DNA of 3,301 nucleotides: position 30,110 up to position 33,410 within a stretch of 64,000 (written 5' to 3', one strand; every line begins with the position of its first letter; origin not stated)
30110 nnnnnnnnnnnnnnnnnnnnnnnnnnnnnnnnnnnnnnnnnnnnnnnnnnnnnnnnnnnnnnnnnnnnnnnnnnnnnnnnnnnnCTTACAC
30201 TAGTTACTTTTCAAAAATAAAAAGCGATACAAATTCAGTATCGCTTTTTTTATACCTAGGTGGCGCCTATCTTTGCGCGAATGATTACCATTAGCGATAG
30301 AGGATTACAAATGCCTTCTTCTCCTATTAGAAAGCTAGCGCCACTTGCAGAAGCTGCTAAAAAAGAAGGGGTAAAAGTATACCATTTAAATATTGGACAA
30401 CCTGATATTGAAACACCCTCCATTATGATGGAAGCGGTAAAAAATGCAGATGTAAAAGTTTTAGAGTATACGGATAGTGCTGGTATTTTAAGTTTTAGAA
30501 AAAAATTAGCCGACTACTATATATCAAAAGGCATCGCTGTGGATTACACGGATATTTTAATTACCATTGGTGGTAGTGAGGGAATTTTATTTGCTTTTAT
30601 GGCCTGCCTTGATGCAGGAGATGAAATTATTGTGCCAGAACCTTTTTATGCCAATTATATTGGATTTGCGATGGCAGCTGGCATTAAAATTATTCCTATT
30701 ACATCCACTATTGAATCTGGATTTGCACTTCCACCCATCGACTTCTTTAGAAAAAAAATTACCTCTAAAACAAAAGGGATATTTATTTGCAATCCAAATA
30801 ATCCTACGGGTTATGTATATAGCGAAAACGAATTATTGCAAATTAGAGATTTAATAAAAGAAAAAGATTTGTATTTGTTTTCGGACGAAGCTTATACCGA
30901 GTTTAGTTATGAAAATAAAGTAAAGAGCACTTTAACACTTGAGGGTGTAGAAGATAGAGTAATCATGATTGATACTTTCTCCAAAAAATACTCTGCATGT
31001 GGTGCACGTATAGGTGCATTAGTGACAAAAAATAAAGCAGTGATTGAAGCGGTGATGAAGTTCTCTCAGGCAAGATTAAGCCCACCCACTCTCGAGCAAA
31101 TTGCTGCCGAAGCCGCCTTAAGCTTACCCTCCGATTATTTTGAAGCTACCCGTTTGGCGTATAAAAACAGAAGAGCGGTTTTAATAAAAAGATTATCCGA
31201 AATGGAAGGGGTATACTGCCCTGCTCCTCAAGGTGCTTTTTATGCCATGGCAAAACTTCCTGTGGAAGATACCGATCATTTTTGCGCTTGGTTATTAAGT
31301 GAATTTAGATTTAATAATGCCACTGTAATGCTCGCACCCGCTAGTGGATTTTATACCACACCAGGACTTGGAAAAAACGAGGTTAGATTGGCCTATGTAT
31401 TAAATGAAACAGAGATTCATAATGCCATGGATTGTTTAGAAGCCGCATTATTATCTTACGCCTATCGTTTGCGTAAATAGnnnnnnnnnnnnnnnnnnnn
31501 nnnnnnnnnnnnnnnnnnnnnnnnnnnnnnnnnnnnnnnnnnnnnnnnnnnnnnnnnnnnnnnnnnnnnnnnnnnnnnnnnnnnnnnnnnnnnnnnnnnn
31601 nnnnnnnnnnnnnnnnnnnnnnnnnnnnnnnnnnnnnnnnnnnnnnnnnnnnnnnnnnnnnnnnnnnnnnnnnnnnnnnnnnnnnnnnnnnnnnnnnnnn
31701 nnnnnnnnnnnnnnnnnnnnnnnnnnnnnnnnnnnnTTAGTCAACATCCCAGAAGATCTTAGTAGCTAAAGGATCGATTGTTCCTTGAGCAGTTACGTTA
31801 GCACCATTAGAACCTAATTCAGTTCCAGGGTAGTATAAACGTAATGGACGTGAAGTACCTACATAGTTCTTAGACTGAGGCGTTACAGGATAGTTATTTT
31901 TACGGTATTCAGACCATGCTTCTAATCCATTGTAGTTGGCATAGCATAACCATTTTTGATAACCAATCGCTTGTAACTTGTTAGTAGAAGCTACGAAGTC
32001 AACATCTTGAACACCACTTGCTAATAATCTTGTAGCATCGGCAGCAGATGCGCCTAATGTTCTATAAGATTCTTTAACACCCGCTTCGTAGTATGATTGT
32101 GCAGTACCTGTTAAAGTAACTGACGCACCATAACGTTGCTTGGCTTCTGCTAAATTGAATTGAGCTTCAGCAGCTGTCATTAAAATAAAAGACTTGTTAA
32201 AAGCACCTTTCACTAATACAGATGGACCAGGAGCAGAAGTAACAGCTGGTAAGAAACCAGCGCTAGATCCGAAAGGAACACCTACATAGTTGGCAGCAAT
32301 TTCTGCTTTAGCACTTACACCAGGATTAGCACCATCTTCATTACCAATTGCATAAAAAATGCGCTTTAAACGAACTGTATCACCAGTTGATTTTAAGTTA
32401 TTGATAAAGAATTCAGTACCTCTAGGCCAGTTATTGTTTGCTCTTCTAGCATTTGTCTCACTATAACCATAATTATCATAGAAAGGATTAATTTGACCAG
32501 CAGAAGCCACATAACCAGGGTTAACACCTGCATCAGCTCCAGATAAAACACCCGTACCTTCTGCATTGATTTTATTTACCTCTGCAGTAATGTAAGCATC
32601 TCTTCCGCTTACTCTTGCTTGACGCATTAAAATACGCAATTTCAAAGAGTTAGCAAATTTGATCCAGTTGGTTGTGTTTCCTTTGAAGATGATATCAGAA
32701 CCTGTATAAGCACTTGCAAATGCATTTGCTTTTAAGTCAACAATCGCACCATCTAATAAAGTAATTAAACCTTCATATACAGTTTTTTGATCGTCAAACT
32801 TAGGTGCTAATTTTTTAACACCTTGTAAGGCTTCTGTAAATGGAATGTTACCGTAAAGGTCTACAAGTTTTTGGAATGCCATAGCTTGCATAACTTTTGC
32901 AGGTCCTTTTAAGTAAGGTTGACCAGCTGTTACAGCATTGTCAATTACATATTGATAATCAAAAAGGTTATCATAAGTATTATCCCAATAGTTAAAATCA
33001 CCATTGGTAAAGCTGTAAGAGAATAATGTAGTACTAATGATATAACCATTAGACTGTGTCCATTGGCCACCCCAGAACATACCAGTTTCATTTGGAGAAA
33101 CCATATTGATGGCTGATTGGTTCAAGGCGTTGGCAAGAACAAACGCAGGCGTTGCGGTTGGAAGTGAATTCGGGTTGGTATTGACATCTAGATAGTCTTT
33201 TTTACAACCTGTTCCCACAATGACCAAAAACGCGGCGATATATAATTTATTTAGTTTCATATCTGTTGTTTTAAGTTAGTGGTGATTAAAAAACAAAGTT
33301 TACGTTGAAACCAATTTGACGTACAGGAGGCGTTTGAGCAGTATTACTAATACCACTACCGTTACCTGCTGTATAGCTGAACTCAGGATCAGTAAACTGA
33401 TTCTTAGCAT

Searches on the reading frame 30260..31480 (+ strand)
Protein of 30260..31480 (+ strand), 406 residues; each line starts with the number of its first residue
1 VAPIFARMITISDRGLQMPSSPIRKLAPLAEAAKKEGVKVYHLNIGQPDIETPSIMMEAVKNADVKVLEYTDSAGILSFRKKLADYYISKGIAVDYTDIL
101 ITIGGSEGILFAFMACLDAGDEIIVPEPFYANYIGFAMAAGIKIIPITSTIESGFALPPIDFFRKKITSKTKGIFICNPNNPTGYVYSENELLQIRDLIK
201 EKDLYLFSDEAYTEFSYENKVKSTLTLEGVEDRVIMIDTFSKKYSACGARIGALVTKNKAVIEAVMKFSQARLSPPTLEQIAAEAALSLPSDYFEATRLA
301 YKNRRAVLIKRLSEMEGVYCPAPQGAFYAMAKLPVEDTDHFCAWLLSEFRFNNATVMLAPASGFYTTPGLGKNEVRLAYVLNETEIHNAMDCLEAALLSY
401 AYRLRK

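Call 9: search_protein_families(library=pfam, proteins=[window:30260-31480:+])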
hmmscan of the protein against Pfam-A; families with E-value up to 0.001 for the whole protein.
window:30260-31480:+ (406 aa): 1 family
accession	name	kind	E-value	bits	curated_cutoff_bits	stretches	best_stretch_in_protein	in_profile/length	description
PF00155.27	Aminotran_1_2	-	2.4e-56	191.9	19.7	1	40-391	3-359/361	Aminotransferase class I and II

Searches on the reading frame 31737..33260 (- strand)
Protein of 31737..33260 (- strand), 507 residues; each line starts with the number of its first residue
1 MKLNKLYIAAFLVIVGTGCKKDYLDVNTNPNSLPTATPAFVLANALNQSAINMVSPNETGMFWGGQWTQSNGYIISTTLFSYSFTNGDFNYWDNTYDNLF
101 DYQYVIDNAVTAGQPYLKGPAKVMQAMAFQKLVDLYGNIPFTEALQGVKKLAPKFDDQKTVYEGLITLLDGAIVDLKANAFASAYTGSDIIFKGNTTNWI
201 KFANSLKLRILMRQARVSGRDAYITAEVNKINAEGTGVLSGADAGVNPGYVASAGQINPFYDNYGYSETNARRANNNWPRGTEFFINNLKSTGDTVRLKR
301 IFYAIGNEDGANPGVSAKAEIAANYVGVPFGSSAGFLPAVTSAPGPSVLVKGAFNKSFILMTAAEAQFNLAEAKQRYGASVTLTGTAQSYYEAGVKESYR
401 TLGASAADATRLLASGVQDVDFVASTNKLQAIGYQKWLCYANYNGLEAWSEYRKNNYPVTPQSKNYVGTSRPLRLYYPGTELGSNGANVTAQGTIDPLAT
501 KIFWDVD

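Call 9: search_protein_families(library=pfam, proteins=[window:31737-33260:-])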
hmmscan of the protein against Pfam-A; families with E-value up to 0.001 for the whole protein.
window:31737-33260:- (507 aa): 2 families
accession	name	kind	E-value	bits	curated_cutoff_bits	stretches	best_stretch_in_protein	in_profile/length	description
PF12771.13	SusD-like_2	-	1.2e-61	209.2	27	1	30-478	1-415/415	Starch-binding associating with outer membrane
PF12741.13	SusD-like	-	1.4e-38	133.6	27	3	60-262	50-248/495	Susd and RagB outer membrane lipoprotein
